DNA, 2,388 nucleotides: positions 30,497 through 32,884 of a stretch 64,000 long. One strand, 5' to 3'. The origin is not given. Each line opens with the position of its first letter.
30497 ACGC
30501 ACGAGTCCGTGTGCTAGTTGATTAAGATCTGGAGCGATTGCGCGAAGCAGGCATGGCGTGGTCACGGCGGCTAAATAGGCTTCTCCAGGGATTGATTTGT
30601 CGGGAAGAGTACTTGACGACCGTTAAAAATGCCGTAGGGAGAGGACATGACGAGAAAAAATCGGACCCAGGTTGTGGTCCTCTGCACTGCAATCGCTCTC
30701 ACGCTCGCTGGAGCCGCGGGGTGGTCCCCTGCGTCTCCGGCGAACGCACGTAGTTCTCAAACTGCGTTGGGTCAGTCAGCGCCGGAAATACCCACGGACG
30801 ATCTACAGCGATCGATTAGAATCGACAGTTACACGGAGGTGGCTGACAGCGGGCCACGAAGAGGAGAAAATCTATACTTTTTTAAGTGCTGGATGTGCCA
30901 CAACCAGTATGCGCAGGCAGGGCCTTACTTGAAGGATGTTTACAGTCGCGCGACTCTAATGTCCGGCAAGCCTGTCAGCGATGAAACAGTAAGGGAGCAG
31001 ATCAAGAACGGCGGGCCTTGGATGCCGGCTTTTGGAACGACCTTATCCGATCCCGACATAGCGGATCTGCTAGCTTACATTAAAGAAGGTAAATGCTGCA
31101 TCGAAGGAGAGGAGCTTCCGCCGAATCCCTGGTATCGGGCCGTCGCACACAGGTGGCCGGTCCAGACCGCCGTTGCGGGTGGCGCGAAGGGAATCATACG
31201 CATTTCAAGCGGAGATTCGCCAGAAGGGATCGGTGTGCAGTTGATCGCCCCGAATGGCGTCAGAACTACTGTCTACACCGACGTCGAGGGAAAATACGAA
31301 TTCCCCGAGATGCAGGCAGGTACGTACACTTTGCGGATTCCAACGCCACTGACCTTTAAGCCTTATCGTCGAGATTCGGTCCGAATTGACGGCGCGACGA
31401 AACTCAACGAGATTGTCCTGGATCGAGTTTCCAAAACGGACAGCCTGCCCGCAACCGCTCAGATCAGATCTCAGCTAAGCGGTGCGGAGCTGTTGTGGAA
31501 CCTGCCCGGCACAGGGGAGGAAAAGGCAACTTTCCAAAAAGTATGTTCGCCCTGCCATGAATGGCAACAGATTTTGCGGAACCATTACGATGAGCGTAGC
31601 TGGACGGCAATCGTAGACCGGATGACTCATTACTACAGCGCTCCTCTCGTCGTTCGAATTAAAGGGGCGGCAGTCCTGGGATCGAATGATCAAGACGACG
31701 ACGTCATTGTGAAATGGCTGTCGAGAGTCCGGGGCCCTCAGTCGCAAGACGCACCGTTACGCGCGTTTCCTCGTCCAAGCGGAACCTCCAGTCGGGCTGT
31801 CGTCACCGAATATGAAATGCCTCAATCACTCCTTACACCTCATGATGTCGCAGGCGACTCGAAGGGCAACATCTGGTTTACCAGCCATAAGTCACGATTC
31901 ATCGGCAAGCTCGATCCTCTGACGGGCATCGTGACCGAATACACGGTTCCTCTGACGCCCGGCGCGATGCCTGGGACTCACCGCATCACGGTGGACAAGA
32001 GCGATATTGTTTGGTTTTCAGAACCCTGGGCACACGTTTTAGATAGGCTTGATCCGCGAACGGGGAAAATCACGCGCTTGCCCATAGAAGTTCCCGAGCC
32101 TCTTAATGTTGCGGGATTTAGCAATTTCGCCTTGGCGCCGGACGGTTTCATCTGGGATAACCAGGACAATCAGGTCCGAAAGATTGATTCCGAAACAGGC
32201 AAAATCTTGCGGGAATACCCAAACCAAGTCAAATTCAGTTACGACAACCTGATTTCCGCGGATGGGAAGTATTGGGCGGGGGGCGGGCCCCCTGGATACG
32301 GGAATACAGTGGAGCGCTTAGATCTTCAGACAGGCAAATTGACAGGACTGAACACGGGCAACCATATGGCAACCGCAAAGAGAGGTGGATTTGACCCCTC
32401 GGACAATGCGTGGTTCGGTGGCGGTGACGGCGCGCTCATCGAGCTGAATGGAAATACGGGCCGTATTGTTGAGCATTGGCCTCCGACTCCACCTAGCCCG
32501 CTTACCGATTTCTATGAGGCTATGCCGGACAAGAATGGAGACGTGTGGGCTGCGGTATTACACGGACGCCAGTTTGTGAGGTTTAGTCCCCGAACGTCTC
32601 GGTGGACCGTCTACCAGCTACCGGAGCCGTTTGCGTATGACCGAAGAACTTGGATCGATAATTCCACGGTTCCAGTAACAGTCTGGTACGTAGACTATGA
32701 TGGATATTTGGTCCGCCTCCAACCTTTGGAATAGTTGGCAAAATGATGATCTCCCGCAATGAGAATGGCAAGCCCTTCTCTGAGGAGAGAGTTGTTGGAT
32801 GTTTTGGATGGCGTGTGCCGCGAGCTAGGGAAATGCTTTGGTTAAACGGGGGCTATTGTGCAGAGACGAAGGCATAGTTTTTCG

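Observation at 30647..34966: Tandem paralogs encoding a cytochrome c (two CxxCH motifs) / CarboxypepD_reg / beta-propeller fusion downstream of a TonB receptor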

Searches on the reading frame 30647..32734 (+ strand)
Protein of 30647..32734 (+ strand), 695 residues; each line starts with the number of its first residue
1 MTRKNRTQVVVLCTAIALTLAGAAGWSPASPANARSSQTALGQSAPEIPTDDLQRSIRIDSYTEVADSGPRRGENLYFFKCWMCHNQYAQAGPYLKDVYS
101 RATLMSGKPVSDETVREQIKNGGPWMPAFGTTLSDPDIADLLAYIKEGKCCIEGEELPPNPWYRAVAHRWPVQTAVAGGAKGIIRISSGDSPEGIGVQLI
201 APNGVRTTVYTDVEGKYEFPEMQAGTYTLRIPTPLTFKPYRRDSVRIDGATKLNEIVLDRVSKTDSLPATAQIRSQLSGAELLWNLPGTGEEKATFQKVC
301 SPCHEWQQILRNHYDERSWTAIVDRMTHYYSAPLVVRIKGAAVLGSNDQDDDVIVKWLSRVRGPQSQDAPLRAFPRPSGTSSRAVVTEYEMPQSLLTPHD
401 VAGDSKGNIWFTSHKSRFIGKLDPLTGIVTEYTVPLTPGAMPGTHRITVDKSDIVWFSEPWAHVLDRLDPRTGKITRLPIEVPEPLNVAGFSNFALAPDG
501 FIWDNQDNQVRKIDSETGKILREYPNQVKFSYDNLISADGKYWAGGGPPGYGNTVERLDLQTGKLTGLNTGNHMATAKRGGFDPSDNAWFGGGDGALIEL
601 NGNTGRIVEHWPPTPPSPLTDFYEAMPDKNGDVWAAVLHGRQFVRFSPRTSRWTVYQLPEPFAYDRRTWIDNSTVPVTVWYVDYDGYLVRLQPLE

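Call 3: search_protein_families(library=pfam, proteins=[window:30647-32734:+], max_evalue=1)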
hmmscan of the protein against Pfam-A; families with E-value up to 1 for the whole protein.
window:30647-32734:+ (695 aa): 13 families
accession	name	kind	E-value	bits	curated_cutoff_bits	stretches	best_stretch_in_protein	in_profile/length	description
PF13442.11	Cytochrome_CBB3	-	6.4e-13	49.3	27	1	70-145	3-68/68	Cytochrome C oxidase, cbb3-type, subunit III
PF24684.1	Vgb_lyase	-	3.2e-12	46.3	50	1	385-525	44-177/290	Virginiamycin B lyase family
PF13620.12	CarboxypepD_reg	-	3.7e-08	34.1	32.3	1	181-250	3-72/82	Carboxypeptidase regulatory-like domain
PF00034.26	Cytochrom_C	-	6.8e-07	31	21.3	1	72-147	3-88/90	Cytochrome c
PF21959.2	DUF6923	-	4.1e-05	23.9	27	0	382-441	118-176/234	Repeat of unknown function (DUF6923)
PF08450.18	SGL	-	0.00012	22.2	26.3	1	628-660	192-224/246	SMP-30/Gluconolactonase/LRE-like region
PF17210.9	SdrD_B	-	0.00015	22.4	29.7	1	193-238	25-71/112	SdrD B-like domain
PF13715.12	CarbopepD_reg_2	-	0.0056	17.1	32.2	1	203-232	22-51/88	CarboxypepD_reg-like domain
PF14686.12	fn3_3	-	0.014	15.6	24.4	1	208-247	28-67/75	Polysaccharide lyase family 4, domain II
PF16819.11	DUF5074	-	0.098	12.1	27.2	0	487-517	180-215/353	Domain of unknown function (DUF5074)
PF17802.7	SpaA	-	0.11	13.1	23.1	1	194-230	18-57/91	Prealbumin-like fold domain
PF07494.17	Reg_prop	-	0.21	12.4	20.4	0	400-413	9-22/24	Two component regulator propeller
PF09430.16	EMC7_beta-sandw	-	0.28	11.8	26.6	1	207-247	21-59/122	ER membrane protein complex subunit 7, beta-sandwich domain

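Call 4: search_protein_families(library=ncbifam, proteins=[window:30647-32734:+], max_evalue=1)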
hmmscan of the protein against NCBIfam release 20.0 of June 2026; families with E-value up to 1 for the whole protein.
window:30647-32734:+ (695 aa): 12 families
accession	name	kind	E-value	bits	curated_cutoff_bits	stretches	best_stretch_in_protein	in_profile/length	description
NF000022.1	stregra_B_VgbA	exception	1.3e-09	37.6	600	1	386-540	131-276/299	streptogramin B lyase Vgb(A)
NF000096.1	stregra_B_VgbB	exception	1.5e-09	37.5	600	1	381-512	84-208/295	streptogramin B lyase Vgb(B)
NF045930.1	Cytc6PetJCyano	equivalog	8.1e-06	25.7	135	1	71-146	29-103/110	cytochrome c6 PetJ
NF050122.1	bc1_QcrC_actin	exception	9.7e-05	21.8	200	1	61-147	127-210/253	cytochrome bc1 complex diheme cytochrome c subunit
NF052246.1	SorB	equivalog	0.0002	21.4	93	1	290-334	18-64/80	SorB family sulfite dehydrogenase c-type cytochrome subunit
NF011054.0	PRK14486.1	equivalog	0.00065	19.3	447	1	72-149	217-291/294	putative bifunctional cbb3-type cytochrome c oxidase subunit II/cytochrome c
TIGR00782.1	ccoP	equivalog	0.0046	16.3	179.95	1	71-146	204-279/285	cytochrome-c oxidase, cbb3-type subunit III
TIGR02603.1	CxxCH_TIGR02603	domain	0.0086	16.1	68.15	0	71-99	4-35/134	putative heme-binding domain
NF012181.0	MSCRAMM_SdrD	exception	0.017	12.6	2500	1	205-239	940-974/1379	MSCRAMM family adhesin SdrD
NF045774.1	cytochro_C551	exception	0.03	14.3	118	1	70-145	39-106/110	cytochrome c551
NF045773.1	cytochro_C550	exception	0.044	13.7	125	1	69-131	48-104/118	cytochrome c550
NF052248.1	SorU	equivalog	0.053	13.8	100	1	111-145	38-72/72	SorU family sulfite dehydrogenase c-type cytochrome subunit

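Call 6: search_solved_structures(query=window:30647-32734:+, max_evalue=1, show_alignments=2)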
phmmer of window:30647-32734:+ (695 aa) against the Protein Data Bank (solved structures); distinct sequences matched with E-value up to 1: 51.
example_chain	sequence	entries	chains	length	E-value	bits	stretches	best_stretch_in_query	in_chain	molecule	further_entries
2z2p_A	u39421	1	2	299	1.7e-22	82.7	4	385-541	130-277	Virginiamycin B lyase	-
2z2n_A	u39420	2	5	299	3.4e-21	78.4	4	386-541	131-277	virginiamycin B lyase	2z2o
2qc5_A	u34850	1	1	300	1.2e-20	76.6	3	386-488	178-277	Streptogramin B lactonase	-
6i37_A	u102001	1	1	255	2.2e-10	42.7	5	394-462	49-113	nv1Pizza6-AYW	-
6f0q_A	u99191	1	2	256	2.3e-10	42.6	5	394-462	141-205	Pizza6-AYW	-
6i38_A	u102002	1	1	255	2.3e-10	42.6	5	394-463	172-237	nv2Pizza6-AYW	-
6i3b_A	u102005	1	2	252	2.5e-10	42.5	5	394-460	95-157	cPizza6-AYW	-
6i3a_A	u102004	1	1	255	1.3e-09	40.1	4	394-463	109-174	v22Pizza6-AYW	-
6i39_A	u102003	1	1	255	6e-09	37.9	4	394-462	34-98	v31Pizza6-AYW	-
6ren_A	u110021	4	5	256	1.9e-08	36.3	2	394-461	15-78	3fPizza6-SH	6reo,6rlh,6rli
7zcj_A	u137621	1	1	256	2.3e-08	36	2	394-460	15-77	Pizza6-TNH-TSH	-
6rej_A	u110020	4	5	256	6.1e-08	34.6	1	394-459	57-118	Pizza6-SH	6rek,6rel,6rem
6f0s_A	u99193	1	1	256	1.1e-07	33.7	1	394-459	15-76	Pizza6-SYW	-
7zq2_A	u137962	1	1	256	1.1e-06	30.5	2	394-459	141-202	Pizza6-RSH-TSH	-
7zqg_A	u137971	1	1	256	1.1e-06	30.5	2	394-455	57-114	Pizza6-KSH-TSH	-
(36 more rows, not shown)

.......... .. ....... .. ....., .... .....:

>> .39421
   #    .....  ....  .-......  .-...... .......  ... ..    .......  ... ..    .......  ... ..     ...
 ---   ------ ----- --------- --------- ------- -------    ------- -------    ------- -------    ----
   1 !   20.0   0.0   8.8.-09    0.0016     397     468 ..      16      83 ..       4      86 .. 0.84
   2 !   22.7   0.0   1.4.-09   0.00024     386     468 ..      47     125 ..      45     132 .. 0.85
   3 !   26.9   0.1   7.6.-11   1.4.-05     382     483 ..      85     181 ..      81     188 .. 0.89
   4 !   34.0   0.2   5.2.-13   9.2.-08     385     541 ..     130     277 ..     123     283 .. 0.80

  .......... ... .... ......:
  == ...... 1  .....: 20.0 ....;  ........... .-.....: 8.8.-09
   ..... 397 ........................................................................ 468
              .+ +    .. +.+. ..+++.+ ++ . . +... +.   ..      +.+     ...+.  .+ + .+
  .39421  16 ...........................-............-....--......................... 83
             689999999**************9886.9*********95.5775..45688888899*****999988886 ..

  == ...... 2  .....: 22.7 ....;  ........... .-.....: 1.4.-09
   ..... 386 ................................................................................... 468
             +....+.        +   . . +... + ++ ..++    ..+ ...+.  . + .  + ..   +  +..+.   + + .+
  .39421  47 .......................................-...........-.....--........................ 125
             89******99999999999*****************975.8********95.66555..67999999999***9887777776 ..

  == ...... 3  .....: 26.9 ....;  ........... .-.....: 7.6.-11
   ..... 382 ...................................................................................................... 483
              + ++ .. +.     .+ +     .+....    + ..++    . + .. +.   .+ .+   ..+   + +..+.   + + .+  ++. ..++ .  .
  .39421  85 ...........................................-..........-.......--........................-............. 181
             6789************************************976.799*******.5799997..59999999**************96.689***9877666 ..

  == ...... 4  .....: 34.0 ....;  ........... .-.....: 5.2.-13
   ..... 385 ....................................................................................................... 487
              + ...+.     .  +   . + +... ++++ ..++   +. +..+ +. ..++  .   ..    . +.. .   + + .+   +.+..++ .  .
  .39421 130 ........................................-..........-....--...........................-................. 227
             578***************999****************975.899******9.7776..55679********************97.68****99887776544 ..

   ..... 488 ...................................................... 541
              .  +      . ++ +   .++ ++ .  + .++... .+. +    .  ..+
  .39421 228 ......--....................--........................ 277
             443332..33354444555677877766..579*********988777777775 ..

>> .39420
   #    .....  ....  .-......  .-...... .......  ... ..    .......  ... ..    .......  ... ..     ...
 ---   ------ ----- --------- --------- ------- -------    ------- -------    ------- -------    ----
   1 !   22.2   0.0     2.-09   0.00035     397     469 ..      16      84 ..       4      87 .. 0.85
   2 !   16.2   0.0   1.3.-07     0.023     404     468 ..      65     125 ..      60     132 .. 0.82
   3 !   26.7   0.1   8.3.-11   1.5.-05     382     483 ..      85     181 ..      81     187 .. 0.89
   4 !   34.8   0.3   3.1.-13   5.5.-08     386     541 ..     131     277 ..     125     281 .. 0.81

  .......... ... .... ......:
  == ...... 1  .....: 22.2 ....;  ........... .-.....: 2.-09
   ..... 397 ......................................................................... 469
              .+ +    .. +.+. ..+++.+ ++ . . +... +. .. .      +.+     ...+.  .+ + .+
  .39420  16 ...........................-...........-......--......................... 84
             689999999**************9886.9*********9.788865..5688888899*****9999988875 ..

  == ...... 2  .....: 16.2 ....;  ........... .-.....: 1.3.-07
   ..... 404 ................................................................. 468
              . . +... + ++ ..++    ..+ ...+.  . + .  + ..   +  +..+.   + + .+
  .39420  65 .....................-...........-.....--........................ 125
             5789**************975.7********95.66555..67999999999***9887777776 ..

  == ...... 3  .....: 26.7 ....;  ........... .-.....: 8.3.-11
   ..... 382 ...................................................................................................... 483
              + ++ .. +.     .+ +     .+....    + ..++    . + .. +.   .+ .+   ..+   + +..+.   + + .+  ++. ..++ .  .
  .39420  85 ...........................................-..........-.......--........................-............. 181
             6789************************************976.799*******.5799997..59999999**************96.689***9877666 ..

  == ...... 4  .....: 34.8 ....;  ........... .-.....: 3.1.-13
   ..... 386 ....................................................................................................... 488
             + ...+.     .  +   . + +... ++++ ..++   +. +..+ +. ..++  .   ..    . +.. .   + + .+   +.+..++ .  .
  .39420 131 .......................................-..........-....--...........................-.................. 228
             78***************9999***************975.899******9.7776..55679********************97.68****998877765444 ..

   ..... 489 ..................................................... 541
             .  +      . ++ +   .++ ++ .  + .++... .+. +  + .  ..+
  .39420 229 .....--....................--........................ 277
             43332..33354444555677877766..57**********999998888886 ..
